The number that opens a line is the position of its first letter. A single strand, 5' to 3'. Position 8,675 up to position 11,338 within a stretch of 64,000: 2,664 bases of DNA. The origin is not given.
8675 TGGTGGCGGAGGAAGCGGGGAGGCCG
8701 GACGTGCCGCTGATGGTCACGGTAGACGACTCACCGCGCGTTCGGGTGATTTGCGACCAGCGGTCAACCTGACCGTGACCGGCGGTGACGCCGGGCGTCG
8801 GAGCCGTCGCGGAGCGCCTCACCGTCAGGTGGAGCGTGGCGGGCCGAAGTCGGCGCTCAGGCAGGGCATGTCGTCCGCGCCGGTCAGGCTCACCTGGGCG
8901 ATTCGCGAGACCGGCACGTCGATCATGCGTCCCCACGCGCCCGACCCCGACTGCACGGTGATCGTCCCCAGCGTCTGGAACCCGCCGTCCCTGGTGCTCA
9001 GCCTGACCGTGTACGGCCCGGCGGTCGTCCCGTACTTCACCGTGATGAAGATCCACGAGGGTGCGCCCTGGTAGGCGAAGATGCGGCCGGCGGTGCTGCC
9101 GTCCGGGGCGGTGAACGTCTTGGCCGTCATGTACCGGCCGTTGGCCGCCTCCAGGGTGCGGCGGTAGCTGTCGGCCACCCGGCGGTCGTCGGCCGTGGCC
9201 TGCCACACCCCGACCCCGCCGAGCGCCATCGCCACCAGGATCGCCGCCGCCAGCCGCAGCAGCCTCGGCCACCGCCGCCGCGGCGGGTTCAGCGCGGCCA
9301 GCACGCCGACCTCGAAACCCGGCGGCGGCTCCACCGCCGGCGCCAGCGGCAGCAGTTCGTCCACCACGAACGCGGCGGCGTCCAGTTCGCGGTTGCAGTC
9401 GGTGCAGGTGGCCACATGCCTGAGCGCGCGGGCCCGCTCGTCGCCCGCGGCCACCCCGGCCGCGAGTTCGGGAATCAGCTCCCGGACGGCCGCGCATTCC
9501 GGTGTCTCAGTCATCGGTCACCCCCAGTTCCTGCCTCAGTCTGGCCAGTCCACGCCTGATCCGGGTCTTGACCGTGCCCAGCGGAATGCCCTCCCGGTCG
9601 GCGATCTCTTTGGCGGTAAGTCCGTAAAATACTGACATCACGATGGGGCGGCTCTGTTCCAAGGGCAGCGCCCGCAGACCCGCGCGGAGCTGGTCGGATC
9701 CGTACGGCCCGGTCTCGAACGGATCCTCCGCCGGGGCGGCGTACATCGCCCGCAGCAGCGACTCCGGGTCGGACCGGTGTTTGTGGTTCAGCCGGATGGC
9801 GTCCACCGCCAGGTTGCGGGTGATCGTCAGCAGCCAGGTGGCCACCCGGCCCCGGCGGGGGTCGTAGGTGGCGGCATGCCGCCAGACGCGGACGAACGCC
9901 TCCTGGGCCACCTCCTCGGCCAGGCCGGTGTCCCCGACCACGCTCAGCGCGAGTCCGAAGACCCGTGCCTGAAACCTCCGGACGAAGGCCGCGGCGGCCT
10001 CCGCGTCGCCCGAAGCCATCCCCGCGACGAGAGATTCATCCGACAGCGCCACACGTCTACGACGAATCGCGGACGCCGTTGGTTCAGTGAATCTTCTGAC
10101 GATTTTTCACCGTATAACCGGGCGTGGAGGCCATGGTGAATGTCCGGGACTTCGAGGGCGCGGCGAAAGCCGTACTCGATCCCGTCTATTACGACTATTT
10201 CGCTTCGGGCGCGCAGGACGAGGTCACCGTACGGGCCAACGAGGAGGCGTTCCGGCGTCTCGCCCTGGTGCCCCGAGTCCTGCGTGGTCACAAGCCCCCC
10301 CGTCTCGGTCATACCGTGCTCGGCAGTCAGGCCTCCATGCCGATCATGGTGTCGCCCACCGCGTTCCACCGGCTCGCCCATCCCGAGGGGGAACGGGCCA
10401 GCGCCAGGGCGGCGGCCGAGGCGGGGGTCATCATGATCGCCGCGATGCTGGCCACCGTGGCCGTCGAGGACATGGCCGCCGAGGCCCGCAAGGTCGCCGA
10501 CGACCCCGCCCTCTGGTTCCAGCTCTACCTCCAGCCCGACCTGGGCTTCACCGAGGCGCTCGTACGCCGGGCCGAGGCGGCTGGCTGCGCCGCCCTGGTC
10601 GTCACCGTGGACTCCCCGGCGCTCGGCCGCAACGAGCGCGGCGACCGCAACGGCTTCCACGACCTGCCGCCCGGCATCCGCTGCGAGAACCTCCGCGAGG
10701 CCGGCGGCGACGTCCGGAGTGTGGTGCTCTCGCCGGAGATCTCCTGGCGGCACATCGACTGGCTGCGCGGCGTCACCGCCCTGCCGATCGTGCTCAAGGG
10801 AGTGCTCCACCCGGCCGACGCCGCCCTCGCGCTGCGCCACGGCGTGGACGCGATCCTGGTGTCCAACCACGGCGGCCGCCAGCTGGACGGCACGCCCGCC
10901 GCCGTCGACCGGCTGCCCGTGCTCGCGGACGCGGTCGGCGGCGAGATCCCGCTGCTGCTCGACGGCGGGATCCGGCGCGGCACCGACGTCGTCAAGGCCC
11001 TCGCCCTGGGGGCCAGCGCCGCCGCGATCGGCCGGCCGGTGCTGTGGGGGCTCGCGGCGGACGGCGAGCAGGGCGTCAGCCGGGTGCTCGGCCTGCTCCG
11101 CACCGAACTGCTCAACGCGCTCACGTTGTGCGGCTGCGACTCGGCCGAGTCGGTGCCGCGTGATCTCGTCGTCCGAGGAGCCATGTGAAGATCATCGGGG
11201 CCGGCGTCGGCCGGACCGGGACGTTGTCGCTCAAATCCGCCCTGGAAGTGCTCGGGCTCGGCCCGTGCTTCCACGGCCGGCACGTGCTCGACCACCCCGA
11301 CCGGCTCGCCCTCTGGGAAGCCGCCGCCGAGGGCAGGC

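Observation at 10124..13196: Overlapping operon: FMN alpha-hydroxy-acid oxidase, sulfotransferase and cytochrome P450, a cryptic tailoring cassette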

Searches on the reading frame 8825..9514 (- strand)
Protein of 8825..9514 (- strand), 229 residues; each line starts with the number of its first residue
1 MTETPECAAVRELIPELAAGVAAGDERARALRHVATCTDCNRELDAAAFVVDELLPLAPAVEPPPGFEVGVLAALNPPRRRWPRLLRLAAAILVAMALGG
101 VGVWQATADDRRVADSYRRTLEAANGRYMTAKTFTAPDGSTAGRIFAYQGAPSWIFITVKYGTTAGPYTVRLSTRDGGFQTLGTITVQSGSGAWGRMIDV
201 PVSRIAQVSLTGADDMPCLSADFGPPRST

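Call 10: search_protein_families(library=pfam, proteins=[window:8825-9514:-], max_evalue=0.01)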
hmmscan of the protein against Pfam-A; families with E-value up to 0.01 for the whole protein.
window:8825-9514:- (229 aa): 1 family
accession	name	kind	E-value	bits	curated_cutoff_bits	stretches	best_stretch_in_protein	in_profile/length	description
PF13490.11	zf-HC2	-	2.2e-06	28.1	22.2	1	7-40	1-34/35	Putative zinc-finger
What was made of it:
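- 8825..9514 (-): Membrane anti-sigma factor (zf-HC2 domain, HxxxCxxC motif, one transmembrane segment, extracytoplasmic C-terminal domain); probable sensor for the module. Pfam zf-HC2 2e-06 (call 10).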

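Call 87: search_protein_families(library=ncbifam, proteins=[window:8825-9514:-], max_evalue=0.01)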
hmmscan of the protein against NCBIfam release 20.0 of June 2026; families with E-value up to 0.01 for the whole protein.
window:8825-9514:- (229 aa): 2 families
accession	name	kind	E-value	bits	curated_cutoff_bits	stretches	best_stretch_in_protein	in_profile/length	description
NF052375.1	antisigma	equivalog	1.2e-11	45.1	100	1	23-133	11-133/217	anti-sigma factor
NF010501.0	PRK13920.1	subfamily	7.3e-09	35.6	225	1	9-145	3-136/213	putative anti-sigmaE protein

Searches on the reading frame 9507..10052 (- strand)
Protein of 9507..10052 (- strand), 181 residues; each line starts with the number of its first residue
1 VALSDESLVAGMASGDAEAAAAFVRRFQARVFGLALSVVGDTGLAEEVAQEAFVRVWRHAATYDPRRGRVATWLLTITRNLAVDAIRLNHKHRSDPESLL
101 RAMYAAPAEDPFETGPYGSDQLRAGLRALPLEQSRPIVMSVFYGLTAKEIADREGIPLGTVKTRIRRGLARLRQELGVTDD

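Call 10: search_protein_families(library=pfam, proteins=[window:9507-10052:-], max_evalue=0.01)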
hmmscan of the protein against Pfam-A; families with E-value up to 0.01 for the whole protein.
window:9507-10052:- (181 aa): 5 families
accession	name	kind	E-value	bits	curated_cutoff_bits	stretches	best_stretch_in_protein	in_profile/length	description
PF04542.20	Sigma70_r2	-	5e-20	71.5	24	1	23-88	1-67/71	Sigma-70 region 2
PF08281.18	Sigma70_r4_2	-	2e-13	50.2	25.7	1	120-172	2-54/54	Sigma-70, region 4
PF04545.22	Sigma70_r4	-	3.8e-10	39.6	24.1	1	126-174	2-50/50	Sigma-70, region 4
PF13412.12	HTH_24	-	0.00094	19.2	21.9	1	144-167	17-40/48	Winged helix-turn-helix DNA-binding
PF07638.17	Sigma70_ECF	-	0.0033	17.8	21.1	0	14-175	13-182/185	ECF sigma factor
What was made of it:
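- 9507..10052 (-): ECF sigma factor (SigK-like), divergent from the oxidase operon; probable regulator. Sigma70_r2 5e-20 and r4_2 2e-13 (call 10).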

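Call 87: search_protein_families(library=ncbifam, proteins=[window:9507-10052:-], max_evalue=0.01)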
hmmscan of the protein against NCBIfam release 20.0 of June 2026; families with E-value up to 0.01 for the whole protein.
window:9507-10052:- (181 aa): 90 families (the best 25 are shown)
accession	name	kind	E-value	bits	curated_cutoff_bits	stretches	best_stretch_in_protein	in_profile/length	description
NF007228.0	PRK09646.1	subfamily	2.7e-40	138.1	226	1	6-179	18-193/194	ECF RNA polymerase sigma factor SigK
NF009172.0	PRK12519.1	subfamily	9.7e-35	119.9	222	1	4-177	15-190/194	RNA polymerase sigma factor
NF010500.0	PRK13919.1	subfamily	1.3e-29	103.7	226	1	2-176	7-183/186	putative RNA polymerase sigma E protein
NF009166.1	PRK12513.1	equivalog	1.8e-29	102.8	206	1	4-177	8-187/193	RNA polymerase sigma factor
NF004113.0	PRK05602.1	equivalog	1.6e-28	99.8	208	1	4-177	31-202/211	RNA polymerase sigma factor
NF009186.0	PRK12534.1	equivalog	3.3e-28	98.8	267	1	8-174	15-183/187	RNA polymerase sigma factor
NF009189.0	PRK12537.1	equivalog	3.2e-27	95.2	261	1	10-175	15-180/182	RNA polymerase sigma factor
NF009176.0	PRK12524.1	equivalog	5e-26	91.7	264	1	2-176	10-184/196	RNA polymerase sigma factor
NF009168.0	PRK12515.1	subfamily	3.7e-25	88.5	236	1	2-178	6-184/189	RNA polymerase sigma factor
NF007227.0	PRK09645.1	subfamily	1.1e-24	87.3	202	1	10-176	5-170/177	sigma-70 family RNA polymerase sigma factor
NF009167.0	PRK12514.1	equivalog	3e-24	85.9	265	1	7-174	9-176/180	RNA polymerase sigma factor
NF007223.0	PRK09641.1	equivalog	1.9e-23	83.3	209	1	7-177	7-185/187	RNA polymerase sigma factor SigW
TIGR02983.1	SigE-fam_strep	subfamily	5.7e-23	81.6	141.55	1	16-177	4-159/162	SigE family RNA polymerase sigma factor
NF007225.0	PRK09643.1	equivalog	1.7e-22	80.1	190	1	3-178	12-184/204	RNA polymerase sigma factor SigM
NF007229.0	PRK09647.1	equivalog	3.2e-22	78.9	265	1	22-177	48-203/220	RNA polymerase sigma factor SigE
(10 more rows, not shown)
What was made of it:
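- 9507..10052 (-): SigK subfamily 138 bits, below the 226-bit cut-off (call 87).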

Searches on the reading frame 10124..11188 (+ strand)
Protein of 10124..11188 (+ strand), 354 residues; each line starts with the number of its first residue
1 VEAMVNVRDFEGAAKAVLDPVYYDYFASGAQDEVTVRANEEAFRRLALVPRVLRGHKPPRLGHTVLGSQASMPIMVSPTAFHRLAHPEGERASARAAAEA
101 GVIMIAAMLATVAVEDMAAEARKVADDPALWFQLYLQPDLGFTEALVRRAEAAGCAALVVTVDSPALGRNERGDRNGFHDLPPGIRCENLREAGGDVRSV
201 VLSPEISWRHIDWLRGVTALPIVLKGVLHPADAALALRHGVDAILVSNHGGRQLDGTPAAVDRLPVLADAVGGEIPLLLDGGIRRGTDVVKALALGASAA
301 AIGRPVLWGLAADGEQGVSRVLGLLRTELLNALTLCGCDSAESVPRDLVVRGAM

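Call 10: search_protein_families(library=pfam, proteins=[window:10124-11188:+], max_evalue=0.01)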
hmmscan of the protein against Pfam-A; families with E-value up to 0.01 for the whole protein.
window:10124-11188:+ (354 aa): 4 families
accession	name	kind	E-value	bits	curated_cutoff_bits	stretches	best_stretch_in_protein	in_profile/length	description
PF01070.24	FMN_dh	-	3.2e-118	395.2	24.9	1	14-349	1-348/350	FMN-dependent dehydrogenase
PF01645.23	Glu_synthase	-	0.00013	21.7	20.4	1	270-307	271-308/369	Conserved region in glutamate synthase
PF00478.31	IMPDH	-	0.00014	21.4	25.6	1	272-304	205-237/345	IMP dehydrogenase / GMP reductase domain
PF03060.21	NMO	-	0.0019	18.1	28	1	234-305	150-224/331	Nitronate monooxygenase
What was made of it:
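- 10124..11188 (+): FMN-dependent (S)-2-hydroxy-acid oxidase/dehydrogenase (likely true start GTG 10136). PF01070 3e-118 (call 10).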

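Call 11: search_protein_families(library=ncbifam, proteins=[window:10124-11188:+], max_evalue=0.01)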
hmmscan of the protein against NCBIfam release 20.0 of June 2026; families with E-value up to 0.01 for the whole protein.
window:10124-11188:+ (354 aa): 8 families
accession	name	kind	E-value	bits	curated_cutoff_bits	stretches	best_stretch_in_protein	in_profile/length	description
NF008398.0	PRK11197.1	subfamily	8.5e-73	245.3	376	2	202-351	228-377/381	L-lactate dehydrogenase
TIGR02708.1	L_lactate_ox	equivalog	5.5e-70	236.2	645.5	1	4-344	13-353/367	L-lactate oxidase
TIGR03966.1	actino_HemFlav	equivalog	9.9e-70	235.2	470.85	2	203-349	231-378/385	pre-mycofactocin synthase MftD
NF033901.1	L_lactate_LldD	exception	1.3e-66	225.1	550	2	202-350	228-376/377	FMN-dependent L-lactate dehydrogenase LldD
TIGR02151.1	IPP_isom_2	equivalog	3.6e-11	42.6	281.3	1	274-344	259-329/338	type 2 isopentenyl-diphosphate Delta-isomerase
TIGR01302.1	IMP_dehydrog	equivalog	0.00016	20.7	481.5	1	272-304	325-357/450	IMP dehydrogenase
TIGR03151.1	enACPred_II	equivalog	0.0009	18.6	453.1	1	233-304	122-191/307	enoyl-[acyl-carrier-protein] reductase FabK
TIGR01304.1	IMP_DH_rel_2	equivalog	0.0022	17.3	342.1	1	263-314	243-294/365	GuaB3 family IMP dehydrogenase-related protein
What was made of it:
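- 10124..11188 (+): Below every NCBIfam equivalog cut-off (call 11).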

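Call 13: search_solved_structures(query=window:10124-11188:+, max_evalue=1e-20)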
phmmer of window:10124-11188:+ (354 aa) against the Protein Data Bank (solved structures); distinct sequences matched with E-value up to 1e-20: 47.
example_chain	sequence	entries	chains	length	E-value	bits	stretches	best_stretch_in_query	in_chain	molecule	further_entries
7f22_A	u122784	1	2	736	1.5e-112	379.6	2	4-344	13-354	L-lactate oxidase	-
7f20_A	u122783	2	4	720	4.3e-108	365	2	4-344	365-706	L-lactate oxidase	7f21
6gmc_A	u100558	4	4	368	1.6e-86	294.1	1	4-351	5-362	Hydroxyacid oxidase 1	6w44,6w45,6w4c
5qib_A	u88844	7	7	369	1.6e-86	294.1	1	4-351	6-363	Hydroxyacid oxidase 1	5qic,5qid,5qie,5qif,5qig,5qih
2w0u_A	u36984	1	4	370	1.6e-86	294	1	4-351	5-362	HYDROXYACID OXIDASE 1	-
2rdt_A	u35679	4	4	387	1.9e-86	293.8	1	4-351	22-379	Hydroxyacid oxidase 1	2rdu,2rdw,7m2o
2nzl_A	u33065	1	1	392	2e-86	293.7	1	4-351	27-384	Hydroxyacid oxidase 1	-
6gmb_A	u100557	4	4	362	2.5e-86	293.4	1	4-349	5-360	Hydroxyacid oxidase 1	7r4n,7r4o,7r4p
1al7_A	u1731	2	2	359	2.7e-84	286.7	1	4-348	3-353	GLYCOLATE OXIDASE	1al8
1gox_A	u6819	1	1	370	2.8e-84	286.6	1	4-348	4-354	(S)-2-HYDROXY-ACID OXIDASE, PEROXISOMAL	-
5zbm_A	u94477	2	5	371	3e-84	286.5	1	1-350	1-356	Glycolate oxidase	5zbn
1gyl_A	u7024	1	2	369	1.1e-83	284.7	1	4-348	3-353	GLYCOLATE OXIDASE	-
1tb3_A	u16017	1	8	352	2.8e-82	280.1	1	5-349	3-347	Hydroxyacid oxidase 3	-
3sgz_A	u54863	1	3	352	6.3e-82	278.9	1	5-349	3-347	Hydroxyacid oxidase 2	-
5zzp_A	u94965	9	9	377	5.5e-67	229.8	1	5-344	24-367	4-hydroxymandelate oxidase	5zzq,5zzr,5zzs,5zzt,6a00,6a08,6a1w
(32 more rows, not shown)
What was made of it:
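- On 4-hydroxymandelate oxidase (Hmo): Hmo 230 bits versus HAO1 292 and glycolate oxidase 287 bits (call 13).
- Closest known: Glycopeptide-antibiotic clusters with Hmo, Oxy P450s and the StaL sulfotransferase. Different: Hmo scores lower than glycolate oxidases (230 versus 292 bits, call 13).
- The FMN_dh family includes flavocytochrome b2, which passes electrons from FMN to a heme (208 bits, call 13).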

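Call 38: search_solved_structures(query=window:10124-11188:+, max_evalue=1e-80, show_alignments=3)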
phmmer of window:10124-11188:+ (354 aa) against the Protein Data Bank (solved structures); distinct sequences matched with E-value up to 1e-80: 14.
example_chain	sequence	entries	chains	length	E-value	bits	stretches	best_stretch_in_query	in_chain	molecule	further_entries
7f22_A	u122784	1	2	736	1.5e-112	379.6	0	4-344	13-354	L-lactate oxidase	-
7f20_A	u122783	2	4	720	4.3e-108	365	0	4-344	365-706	L-lactate oxidase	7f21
6gmc_A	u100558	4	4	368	1.6e-86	294.1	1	4-351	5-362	Hydroxyacid oxidase 1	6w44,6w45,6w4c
5qib_A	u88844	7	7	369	1.6e-86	294.1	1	4-351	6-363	Hydroxyacid oxidase 1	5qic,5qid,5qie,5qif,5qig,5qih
2w0u_A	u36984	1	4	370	1.6e-86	294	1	4-351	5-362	HYDROXYACID OXIDASE 1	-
2rdt_A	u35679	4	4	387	1.9e-86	293.8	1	4-351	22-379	Hydroxyacid oxidase 1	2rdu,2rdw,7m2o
2nzl_A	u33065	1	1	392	2e-86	293.7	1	4-351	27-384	Hydroxyacid oxidase 1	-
6gmb_A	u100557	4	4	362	2.5e-86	293.4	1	4-349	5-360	Hydroxyacid oxidase 1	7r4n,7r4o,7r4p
1al7_A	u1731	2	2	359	2.7e-84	286.7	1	4-348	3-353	GLYCOLATE OXIDASE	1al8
1gox_A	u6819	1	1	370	2.8e-84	286.6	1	4-348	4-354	(S)-2-HYDROXY-ACID OXIDASE, PEROXISOMAL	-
5zbm_A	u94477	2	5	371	3e-84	286.5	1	1-350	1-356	Glycolate oxidase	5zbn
1gyl_A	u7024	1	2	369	1.1e-83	284.7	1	4-348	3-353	GLYCOLATE OXIDASE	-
1tb3_A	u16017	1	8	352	2.8e-82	280.1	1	5-349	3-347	Hydroxyacid oxidase 3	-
3sgz_A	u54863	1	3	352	6.3e-82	278.9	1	5-349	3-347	Hydroxyacid oxidase 2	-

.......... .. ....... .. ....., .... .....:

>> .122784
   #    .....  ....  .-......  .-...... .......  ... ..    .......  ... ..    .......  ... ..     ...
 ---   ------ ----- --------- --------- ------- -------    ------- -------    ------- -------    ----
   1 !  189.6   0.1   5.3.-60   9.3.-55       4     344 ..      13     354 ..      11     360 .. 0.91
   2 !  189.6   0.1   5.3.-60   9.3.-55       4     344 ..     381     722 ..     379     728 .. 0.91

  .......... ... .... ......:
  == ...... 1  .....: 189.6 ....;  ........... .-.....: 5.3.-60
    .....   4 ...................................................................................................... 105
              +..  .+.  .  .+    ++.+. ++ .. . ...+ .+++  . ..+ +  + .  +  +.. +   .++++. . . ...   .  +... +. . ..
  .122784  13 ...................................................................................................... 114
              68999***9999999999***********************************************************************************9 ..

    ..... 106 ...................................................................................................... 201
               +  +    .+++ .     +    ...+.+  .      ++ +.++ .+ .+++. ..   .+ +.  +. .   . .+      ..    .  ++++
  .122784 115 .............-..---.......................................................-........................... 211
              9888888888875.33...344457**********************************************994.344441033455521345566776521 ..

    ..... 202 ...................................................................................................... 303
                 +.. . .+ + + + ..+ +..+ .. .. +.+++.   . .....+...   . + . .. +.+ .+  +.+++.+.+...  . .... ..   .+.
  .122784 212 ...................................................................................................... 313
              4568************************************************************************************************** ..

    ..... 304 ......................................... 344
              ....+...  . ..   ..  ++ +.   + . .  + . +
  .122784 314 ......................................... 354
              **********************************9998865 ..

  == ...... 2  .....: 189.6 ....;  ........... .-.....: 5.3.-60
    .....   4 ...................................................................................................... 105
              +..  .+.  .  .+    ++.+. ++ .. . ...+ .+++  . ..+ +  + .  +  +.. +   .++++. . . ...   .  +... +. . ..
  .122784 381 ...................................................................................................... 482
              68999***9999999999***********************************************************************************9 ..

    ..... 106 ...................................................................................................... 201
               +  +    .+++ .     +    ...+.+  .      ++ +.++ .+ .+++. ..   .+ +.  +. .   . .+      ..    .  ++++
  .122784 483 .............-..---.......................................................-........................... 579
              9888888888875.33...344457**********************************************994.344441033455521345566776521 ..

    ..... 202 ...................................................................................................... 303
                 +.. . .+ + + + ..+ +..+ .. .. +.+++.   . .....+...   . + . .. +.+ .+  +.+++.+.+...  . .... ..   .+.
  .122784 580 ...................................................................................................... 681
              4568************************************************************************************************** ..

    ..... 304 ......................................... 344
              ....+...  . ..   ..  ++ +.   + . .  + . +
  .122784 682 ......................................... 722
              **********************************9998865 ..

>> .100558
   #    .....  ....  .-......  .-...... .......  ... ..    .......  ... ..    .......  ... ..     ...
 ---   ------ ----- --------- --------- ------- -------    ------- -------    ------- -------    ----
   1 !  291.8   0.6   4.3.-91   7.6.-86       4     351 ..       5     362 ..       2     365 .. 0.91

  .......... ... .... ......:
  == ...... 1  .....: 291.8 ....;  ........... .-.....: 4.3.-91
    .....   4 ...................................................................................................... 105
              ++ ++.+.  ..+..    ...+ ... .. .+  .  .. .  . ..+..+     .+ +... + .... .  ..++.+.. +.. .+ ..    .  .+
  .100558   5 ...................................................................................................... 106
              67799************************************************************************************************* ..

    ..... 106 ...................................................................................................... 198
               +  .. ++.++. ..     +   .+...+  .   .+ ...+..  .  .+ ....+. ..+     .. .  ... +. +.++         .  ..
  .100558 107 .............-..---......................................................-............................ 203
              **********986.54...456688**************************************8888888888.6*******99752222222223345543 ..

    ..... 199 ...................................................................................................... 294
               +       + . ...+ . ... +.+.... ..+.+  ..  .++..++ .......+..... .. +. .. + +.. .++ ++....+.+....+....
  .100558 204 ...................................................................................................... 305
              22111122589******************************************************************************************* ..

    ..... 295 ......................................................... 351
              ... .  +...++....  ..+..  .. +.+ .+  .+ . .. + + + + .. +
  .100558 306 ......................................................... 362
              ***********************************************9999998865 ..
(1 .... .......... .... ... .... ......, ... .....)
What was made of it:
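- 10124..11188 (+): HAO1 292 bits with the catalytic Tyr, Tyr, Lys, His and Arg aligned; HAO1 Trp110 aligns with Leu (call 38).
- On FMN-dependent alpha-hydroxy-acid oxidase/dehydrogenase (PF01070): It lacks the long membrane-binding insert of mandelate dehydrogenase and LldD (354 aa, call 38), which is only suggestive.
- Checked: (3) The oxidase is nearer to glycolate oxidase/HAO1 (292 bits) than to Hmo (230 bits) (calls 13, 38).
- The full hydroxy-acid catalytic set is retained in the oxidase (call 38).
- Tried and rejected: 7f22 is a tandem fusion whose two copies score 190 bits each (call 38).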
